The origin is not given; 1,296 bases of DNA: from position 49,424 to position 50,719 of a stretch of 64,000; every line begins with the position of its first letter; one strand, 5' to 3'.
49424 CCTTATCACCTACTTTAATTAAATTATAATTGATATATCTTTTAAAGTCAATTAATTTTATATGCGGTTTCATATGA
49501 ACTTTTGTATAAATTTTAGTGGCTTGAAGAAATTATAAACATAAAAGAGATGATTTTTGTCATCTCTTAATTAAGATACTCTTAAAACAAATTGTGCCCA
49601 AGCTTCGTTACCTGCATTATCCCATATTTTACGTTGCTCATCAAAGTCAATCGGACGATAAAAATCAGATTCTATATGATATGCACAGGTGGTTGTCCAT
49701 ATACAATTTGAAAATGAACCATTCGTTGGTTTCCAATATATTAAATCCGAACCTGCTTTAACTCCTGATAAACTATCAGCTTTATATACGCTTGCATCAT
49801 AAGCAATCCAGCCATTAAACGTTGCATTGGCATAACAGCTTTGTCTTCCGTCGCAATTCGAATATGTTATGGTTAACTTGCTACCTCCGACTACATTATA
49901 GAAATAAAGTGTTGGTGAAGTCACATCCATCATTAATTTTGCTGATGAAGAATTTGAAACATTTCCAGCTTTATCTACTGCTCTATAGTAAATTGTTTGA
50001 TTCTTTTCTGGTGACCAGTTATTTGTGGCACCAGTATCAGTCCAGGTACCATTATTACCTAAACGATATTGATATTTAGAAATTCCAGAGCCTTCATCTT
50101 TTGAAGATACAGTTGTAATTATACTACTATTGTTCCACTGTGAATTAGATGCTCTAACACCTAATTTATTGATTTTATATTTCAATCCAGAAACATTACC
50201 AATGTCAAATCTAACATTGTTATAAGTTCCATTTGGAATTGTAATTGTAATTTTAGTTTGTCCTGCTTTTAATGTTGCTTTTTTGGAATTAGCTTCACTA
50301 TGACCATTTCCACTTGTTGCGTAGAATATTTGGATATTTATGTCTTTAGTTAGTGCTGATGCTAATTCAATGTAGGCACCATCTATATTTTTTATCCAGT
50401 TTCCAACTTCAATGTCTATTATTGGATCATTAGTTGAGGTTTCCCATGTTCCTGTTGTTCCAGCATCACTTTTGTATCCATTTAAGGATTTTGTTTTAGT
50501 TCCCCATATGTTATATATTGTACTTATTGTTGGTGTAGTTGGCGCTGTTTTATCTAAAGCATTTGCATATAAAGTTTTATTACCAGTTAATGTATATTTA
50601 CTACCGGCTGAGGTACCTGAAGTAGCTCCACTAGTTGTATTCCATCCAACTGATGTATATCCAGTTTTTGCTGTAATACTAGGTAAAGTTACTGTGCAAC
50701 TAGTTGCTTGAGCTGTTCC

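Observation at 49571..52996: Roughly 1,140-aa pilin-adhesin fusion, monocistronic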

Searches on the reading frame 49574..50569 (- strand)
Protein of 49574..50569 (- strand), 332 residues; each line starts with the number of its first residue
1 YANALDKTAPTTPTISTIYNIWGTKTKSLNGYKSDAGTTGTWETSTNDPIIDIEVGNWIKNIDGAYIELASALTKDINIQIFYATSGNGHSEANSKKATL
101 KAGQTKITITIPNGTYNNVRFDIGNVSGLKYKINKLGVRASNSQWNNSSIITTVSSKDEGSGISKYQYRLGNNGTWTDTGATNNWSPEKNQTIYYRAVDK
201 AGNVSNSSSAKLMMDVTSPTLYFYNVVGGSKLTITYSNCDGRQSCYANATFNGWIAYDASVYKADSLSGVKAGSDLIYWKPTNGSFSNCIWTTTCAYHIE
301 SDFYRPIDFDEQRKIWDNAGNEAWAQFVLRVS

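Call 36: find_homologous_proteins(query=window:49574-50569:-, max_evalue=0.001)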
Query window:49574-50569:- (332 aa): 6 proteins with E <= 0.001 among 1332 candidates.
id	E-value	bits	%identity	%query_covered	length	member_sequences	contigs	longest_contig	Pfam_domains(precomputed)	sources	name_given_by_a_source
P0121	1.2e-47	181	48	64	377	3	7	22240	-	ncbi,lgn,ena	-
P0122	1.8e-6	46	33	28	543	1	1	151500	PF19077.7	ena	-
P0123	6.0e-5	41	35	23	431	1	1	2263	PF09479.17,PF17957.8,PF18998.7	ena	-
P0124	7.4e-5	40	37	31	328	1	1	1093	-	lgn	-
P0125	9.7e-5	40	32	23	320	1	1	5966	PF02494.23,PF17957.8,PF13287.13,PF13290.14,PF12245.15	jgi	jgi:hypothetical protein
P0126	2.8e-4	38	26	43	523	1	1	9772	PF18981.7,PF17957.8,PF13750.13,PF19077.7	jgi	jgi:hypothetical protein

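Call 43: search_protein_families(library=ncbifam, proteins=[P0121], max_evalue=0.01)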
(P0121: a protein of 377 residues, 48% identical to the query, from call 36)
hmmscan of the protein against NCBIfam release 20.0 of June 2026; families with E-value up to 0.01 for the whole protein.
P0121 (377 aa): 2 families
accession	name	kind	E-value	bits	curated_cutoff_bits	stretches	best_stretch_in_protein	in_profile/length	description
NF047446.1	barrel_OmpL47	domain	0.00075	19.9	40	1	345-376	37-68/68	OmpL47-type beta-barrel domain-containing protein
NF041013.1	T4P_ComGE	equivalog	0.008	16.3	49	0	2-29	2-29/83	competence type IV pilus minor pilin ComGE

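Call 55: predict_structure(alignment_id=A3)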
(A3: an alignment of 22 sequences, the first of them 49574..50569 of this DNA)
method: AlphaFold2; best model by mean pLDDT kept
length: 332 residues; sequences in the alignment: 22
mean_pLDDT: 85.2   pTM: 0.77
mean pLDDT of the five models: 85.2, 85.1, 84.1, 83.9, 80.8
residues with pLDDT >= 90: 165; 70-90: 119; 50-70: 46; < 50: 2
segments of 3 or more residues with pLDDT < 50: none
pLDDT, mean of each block of 10 residues (from residue 1): 80 94 63 53 64 71 90 90 82 91 93 86 79 87 88 95 97 95 90 97 97 94 86 90 92 79 94 86 72 74 78 91 92 87
secondary structure, 60 per line:
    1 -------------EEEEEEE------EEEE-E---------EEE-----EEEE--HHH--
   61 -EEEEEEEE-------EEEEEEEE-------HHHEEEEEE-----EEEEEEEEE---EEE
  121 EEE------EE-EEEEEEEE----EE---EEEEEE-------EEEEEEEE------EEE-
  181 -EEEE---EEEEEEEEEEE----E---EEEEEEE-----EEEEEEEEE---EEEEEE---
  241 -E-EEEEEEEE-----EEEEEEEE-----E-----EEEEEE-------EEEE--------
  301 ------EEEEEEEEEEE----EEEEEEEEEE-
elements in order: E14-20 E27-30 E42-44 E50-53 E62-69 E77-84 E95-100 E106-114 E118-123 E133-140 E150-155 E163-170 E177-179 E182-185 E189-199 E208-214 E220-228 E232-237 E244-251 E257-264 E276-281 E289-292 E307-317 E322-331

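Call 58: fold_search(model_id=the predicted structure, library=pdb)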
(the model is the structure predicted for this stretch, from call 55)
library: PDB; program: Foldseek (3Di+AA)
matches with E <= 10: 1502; with E <= 0.001: 30
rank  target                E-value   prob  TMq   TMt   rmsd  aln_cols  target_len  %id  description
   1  2yn5_A                1.3e-06  1.00  0.34  0.39  21.5       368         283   12  Structural insight into the giant calcium-binding adhesin SiiE: implications for the adhesion of Salmonella enterica t (released 2013-04-03)
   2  2yn5_B                6.6e-06  1.00  0.33  0.38  21.3       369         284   13  Structural insight into the giant calcium-binding adhesin SiiE: implications for the adhesion of Salmonella enterica t (released 2013-04-03)
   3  2yn3_C                8.9e-06  1.00  0.32  0.36  20.2       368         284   12  Structural insight into the giant calcium-binding adhesin SiiE: implications for the adhesion of Salmonella enterica t (released 2013-04-03)
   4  8ayr_A                1.3e-05  1.00  0.27  0.14  23.9       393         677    8  Sialidases and Fucosidases of Akkermansia muciniphila are key for rapid growth on colonic mucin and nutrient sharing a (released 2023-03-01)
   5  3gdb                  2.1e-05  1.00  0.20  0.12  16.9       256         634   12  Crystal structure of Spr0440 glycoside hydrolase domain, Endo-D from Streptococcus pneumoniae R6 (released 2009-03-17)
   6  8iyk_F                3.0e-05  1.00  0.21  0.09  43.9       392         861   12  Tail tip conformation 1 of phage lambda tail (released 2023-10-18)
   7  2yn3_A                3.5e-05  1.00  0.32  0.38  20.3       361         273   13  Structural insight into the giant calcium-binding adhesin SiiE: implications for the adhesion of Salmonella enterica t (released 2013-04-03)
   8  6xax_B                8.0e-05  1.00  0.26  0.30  22.9       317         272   12  Structure of a fragment of human fibronectin containing the 11th type III domain, extra domain A, and the 12th type II (released 2021-06-09)
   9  2w91                  9.7e-05  1.00  0.20  0.12  16.3       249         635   12  Structure of a Streptococcus pneumoniae family 85 glycoside hydrolase, Endo-D. (released 2009-01-27)
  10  2yn3_B                1.7e-04  1.00  0.29  0.38  21.8       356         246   12  Structural insight into the giant calcium-binding adhesin SiiE: implications for the adhesion of Salmonella enterica t (released 2013-04-03)
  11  8k35_A                1.8e-04  0.99  0.22  0.10  44.4       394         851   11  Structure of the bacteriophage lambda tail tip complex (released 2023-11-15)
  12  9flu_A                1.8e-04  0.98  0.25  0.25  36.1       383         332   12  CryoEM structure of the fragment-1 (3402-3733) in the grappling hook protein A (GhpA) in the bacterium Aureispira sp.  (released 2024-10-16)
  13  9e7m_Ja               2.3e-04  0.97  0.21  0.10  44.9       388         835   10  In situ cryoEM structure of bacteriophage Ur-lambda tail tip complex (released 2025-11-05)
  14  8cka_B                2.7e-04  1.00  0.32  0.27   8.1       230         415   16  Deinococcus radidurans HPI S-layer (released 2023-04-19)
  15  3r8q                  2.7e-04  0.99  0.23  0.27  23.1       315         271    8  Structure of Fibronectin domain 12-14 (released 2012-04-11)
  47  4zy9_A                2.5e-03  1.00  0.28  0.60   4.2       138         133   17  X-ray crystal structure of selenomethionine-labelled V110M mutant of chitosan-binding module 1 derived from chitosanas (released 2016-04-13)
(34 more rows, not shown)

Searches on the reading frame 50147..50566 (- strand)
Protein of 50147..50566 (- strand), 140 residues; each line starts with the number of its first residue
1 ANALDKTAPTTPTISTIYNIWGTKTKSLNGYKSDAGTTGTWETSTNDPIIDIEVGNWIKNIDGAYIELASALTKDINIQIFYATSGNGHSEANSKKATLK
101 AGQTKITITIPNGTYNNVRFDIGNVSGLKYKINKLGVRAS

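Call 62: search_protein_representatives(protein=window:50147-50566:-)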
Query: 140 residues. Proteins with E-value up to 0.001 (for the whole library): 78; up to 1e-10: 27; up to 1e-30: 7. The best 78 are listed.
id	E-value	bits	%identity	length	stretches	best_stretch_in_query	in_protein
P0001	7.9e-83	291.4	88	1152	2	1-140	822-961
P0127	7.1e-77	272.2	43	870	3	4-138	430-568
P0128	1.3e-58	213.0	45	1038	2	3-136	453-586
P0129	9.4e-39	148.8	41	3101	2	4-135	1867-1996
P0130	9.8e-33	129.3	49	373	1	2-139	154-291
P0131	1.5e-32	128.7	51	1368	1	4-139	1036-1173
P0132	1.0e-30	122.7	52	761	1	3-138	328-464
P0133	6.3e-29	117.0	48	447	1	4-137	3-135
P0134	6.5e-29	116.9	40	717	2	33-135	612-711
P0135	6.8e-26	107.1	48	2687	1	10-139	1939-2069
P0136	2.0e-20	89.5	42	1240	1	4-135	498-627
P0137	1.7e-19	86.4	50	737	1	4-111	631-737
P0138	3.7e-19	85.3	41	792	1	4-137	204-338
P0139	5.2e-19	84.9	45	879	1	4-127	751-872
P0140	3.1e-18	82.4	39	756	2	4-137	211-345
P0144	3.0e-14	69.5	39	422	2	4-135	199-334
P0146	5.0e-13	65.5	31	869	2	15-129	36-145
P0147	1.1e-12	64.4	32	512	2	40-137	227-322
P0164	1.9e-08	50.7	36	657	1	33-136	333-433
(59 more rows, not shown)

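Call 64: search_protein_families(library=pfam, proteins=[P0127, P0128, P0130, P0132, P0134, P0138, P0144, P0146, P0147, P0164], max_evalue=0.001)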
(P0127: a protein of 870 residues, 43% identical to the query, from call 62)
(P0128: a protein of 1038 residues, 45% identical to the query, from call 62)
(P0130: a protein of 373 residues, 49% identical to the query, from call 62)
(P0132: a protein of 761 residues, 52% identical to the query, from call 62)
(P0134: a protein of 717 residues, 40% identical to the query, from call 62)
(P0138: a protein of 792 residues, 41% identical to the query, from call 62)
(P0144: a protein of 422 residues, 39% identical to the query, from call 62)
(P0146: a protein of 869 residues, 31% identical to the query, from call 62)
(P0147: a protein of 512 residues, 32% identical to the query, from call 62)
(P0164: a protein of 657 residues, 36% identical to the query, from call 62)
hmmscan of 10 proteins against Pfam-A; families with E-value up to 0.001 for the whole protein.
P0127 (870 aa): 1 family
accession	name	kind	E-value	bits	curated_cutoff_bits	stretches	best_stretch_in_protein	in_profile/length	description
PF19059.5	DUF5755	-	1.2e-07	32.2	25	0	343-382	11-46/91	Family of unknown function (DUF5755)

P0128 (1038 aa): 3 families
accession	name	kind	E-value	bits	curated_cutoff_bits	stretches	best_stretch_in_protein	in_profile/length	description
PF12245.14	Big_3_2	-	9.8e-07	29.4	23.3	0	909-959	32-83/122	Bacterial Ig-like domain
PF17936.7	Big_6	-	3.3e-06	27.7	27.6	0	938-979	36-78/83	Bacterial Ig domain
PF19077.6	Big_13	-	0.00012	23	27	0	644-672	74-102/102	Bacterial Ig-like domain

P0130 (373 aa): 0 families

P0132 (761 aa): 0 families

P0134 (717 aa): 4 families
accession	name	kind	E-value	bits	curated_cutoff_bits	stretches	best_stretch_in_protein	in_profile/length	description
PF16403.11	Bact_surface_Ig-like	-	7.1e-15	55.3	27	2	141-218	1-71/71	Bacterial surface protein, Ig-like domain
PF07963.17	N_methyl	-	9.2e-08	31.8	21.2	1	2-25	3-26/27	Prokaryotic N-terminal methylation motif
PF07495.19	Y_Y_Y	-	0.00041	20.6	26.6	0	353-397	20-64/65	Y_Y_Y domain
PF04234.18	CopC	-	0.00099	20.5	23.3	0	226-299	15-90/92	CopC domain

P0138 (792 aa): 0 families

P0144 (422 aa): 0 families

P0146 (869 aa): 1 family
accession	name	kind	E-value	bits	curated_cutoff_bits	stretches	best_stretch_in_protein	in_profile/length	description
PF09913.15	DUF2142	-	1.2e-11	44.5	30.1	1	496-799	107-394/395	Predicted membrane protein (DUF2142)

P0147 (512 aa): 1 family
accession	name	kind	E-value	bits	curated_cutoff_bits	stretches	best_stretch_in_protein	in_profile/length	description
PF07963.17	N_methyl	-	0.00055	19.8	21.2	1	13-33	6-26/27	Prokaryotic N-terminal methylation motif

P0164 (657 aa): 1 family
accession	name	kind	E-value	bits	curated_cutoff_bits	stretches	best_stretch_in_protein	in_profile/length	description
PF07963.17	N_methyl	-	7.5e-06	25.8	21.2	1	2-25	3-26/27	Prokaryotic N-terminal methylation motif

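Call 76: search_solved_structures(query=A5, max_evalue=10, show_alignments=1)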
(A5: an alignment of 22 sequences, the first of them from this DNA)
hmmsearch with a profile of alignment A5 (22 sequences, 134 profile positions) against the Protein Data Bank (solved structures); distinct sequences matched with E-value up to 10: 7.
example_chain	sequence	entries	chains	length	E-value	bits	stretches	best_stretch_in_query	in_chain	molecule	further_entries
2jd9_A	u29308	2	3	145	0.22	14.8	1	33-117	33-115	YECBM32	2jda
2rv9_A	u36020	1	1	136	0.26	14.6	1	35-115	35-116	Glucanase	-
4zxe_A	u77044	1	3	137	0.27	14.6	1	35-115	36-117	Glucanase/Chitosanase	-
8enu_A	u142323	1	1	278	0.28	14.5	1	73-117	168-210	Lufaxin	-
8eo2_A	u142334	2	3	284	0.29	14.5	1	73-117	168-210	Lufaxin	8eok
4zy9_A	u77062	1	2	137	0.38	14.1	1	35-113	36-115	Glucanase/chitosanase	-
3wdk_A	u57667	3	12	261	1.1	12.6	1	45-84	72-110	4-phosphopantoate--beta-alanine ligase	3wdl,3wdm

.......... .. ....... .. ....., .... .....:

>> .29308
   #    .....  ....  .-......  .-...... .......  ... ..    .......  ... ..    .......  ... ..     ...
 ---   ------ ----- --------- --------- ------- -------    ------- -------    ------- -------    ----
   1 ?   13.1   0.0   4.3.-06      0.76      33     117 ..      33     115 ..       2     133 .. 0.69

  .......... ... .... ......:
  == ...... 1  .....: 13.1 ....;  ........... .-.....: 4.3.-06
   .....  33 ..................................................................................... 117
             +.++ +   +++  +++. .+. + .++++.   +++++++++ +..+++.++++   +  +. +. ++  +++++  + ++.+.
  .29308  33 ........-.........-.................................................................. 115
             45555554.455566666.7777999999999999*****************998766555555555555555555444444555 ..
